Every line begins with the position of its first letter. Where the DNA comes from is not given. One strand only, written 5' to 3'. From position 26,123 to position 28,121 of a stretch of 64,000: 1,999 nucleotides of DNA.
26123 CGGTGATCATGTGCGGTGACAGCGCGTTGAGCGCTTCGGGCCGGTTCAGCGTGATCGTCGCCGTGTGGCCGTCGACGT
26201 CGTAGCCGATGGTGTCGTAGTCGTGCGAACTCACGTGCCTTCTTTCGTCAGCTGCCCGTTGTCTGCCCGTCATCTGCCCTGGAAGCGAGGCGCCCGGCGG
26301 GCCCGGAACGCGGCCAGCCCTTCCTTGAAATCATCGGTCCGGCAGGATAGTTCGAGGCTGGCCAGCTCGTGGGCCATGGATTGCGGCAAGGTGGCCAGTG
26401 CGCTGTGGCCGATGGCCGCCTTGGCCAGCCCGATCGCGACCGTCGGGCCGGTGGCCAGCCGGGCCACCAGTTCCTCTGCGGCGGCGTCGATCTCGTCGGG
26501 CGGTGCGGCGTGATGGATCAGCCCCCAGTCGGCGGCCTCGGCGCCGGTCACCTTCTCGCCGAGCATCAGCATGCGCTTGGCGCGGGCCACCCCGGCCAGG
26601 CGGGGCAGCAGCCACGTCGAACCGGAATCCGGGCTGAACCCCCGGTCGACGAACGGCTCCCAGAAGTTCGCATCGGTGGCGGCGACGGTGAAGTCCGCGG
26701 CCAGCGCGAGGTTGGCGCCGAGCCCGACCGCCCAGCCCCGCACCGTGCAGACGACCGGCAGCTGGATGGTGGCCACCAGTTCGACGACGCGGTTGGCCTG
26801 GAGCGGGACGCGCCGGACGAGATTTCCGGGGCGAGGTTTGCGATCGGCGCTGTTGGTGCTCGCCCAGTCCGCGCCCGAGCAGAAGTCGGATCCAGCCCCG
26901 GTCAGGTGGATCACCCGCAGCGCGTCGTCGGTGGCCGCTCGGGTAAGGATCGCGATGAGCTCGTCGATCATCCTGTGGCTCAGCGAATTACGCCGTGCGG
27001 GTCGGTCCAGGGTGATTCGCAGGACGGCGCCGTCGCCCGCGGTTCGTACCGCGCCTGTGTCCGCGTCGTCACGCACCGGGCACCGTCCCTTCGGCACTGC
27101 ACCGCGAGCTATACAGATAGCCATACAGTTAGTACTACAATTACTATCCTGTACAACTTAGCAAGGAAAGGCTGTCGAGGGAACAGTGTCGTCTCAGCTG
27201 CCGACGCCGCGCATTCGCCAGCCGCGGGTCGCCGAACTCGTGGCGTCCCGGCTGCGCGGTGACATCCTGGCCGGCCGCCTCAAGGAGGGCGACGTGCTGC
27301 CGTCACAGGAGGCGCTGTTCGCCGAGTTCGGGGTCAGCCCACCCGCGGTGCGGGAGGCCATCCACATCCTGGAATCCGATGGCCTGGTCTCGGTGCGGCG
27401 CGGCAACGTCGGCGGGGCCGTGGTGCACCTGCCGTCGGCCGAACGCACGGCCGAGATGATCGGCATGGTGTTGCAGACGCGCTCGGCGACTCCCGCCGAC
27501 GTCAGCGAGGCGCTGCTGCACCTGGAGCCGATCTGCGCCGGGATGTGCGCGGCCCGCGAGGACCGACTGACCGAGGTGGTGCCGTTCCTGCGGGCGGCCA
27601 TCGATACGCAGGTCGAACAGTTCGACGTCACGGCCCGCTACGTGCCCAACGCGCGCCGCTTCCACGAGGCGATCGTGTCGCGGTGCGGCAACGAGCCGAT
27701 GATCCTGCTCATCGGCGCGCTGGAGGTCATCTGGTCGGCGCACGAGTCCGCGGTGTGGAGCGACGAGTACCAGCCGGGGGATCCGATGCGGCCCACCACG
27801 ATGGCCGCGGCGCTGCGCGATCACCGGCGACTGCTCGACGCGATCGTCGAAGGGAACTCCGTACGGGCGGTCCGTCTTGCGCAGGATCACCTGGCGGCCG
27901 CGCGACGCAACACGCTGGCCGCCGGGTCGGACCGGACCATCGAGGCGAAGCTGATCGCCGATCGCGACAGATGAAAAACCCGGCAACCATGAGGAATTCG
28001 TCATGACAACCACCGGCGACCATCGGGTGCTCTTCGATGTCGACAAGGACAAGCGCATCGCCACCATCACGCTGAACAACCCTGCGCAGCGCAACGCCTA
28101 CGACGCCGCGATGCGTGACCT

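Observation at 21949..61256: Recurrent AT-rich palindrome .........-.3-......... marks promoter regions across the catabolic cluster (candidate regulon)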

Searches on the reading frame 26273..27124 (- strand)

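Call 8: search_protein_families(library=pfam, proteins=[window:26273-27124:-])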
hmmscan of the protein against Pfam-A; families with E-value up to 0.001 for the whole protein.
window:26273-27124:- (284 aa): 2 families
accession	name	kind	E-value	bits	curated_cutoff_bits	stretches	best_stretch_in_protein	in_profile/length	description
PF00378.25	ECH_1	-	1.5e-50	172.4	27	1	32-283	4-250/251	Enoyl-CoA hydratase/isomerase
PF16113.10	ECH_2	-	1.8e-29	103.7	27.2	1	36-222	3-187/335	Enoyl-CoA hydratase/isomerase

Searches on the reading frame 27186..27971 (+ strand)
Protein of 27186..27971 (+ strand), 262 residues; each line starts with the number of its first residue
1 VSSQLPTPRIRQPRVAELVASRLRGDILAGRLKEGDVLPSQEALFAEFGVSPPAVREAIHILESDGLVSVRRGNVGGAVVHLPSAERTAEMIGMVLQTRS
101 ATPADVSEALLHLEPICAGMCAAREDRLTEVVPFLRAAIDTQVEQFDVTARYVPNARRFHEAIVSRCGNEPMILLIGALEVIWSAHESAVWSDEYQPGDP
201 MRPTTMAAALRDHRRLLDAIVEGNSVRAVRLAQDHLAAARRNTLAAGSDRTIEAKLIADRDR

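Call 8: search_protein_families(library=pfam, proteins=[window:27186-27971:+])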
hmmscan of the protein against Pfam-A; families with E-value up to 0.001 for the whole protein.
window:27186-27971:+ (262 aa): 2 families
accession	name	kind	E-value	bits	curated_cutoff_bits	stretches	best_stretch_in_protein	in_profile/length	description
PF00392.27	GntR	-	1.4e-17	63.6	27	1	17-74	3-60/64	Bacterial regulatory proteins, gntR family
PF07729.17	FCD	-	1e-13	52.2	24.3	1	105-237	1-124/125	FCD domain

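Call 24: search_solved_structures(query=window:27186-27971:+, max_evalue=0.00001)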
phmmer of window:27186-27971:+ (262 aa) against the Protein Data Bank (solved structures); distinct sequences matched with E-value up to 0.00001: 7.
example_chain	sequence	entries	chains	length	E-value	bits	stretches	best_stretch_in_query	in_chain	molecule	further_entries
2di3_A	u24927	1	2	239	2.1e-10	43.6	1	22-246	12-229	Bacterial regulatory proteins, GntR family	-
6on4_A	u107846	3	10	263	2.8e-10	43.2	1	10-236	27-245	HTH-type transcriptional repressor NanR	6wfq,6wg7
5kvr_A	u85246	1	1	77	6.3e-10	42.1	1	8-77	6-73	Pyruvate dehydrogenase complex repressor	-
9jpj_C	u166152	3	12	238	4.7e-07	32.7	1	15-239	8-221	Pyruvate dehydrogenase complex repressor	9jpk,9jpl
7xp0_A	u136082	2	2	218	7.2e-07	32.1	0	16-243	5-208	Probable transcriptional regulator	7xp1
8pqm_A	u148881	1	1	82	7.5e-07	32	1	9-74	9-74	FadR family transcriptional regulator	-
1v4r_A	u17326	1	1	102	1.1e-06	31.5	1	19-83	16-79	Transcriptional Repressor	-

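Call 44: search_protein_families(library=ncbifam, proteins=[window:27186-27971:+], max_evalue=1e-10)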
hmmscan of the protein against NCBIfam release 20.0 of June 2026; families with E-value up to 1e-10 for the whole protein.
window:27186-27971:+ (262 aa): 4 families
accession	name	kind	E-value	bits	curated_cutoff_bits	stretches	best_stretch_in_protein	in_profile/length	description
NF003011.0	PRK03837.1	subfamily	7.4e-22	78.1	260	1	8-242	7-232/241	transcriptional regulator NanR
NF007001.0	PRK09464.1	equivalog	6.7e-17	61.9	330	1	8-238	4-227/254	pyruvate dehydrogenase complex transcriptional repressor PdhR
NF007741.0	PRK10421.1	equivalog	7.6e-15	55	311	1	13-240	6-230/262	transcriptional regulator LldR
NF007442.0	PRK09990.1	equivalog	1.1e-12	48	301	1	12-243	8-235/256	transcriptional regulator GlcC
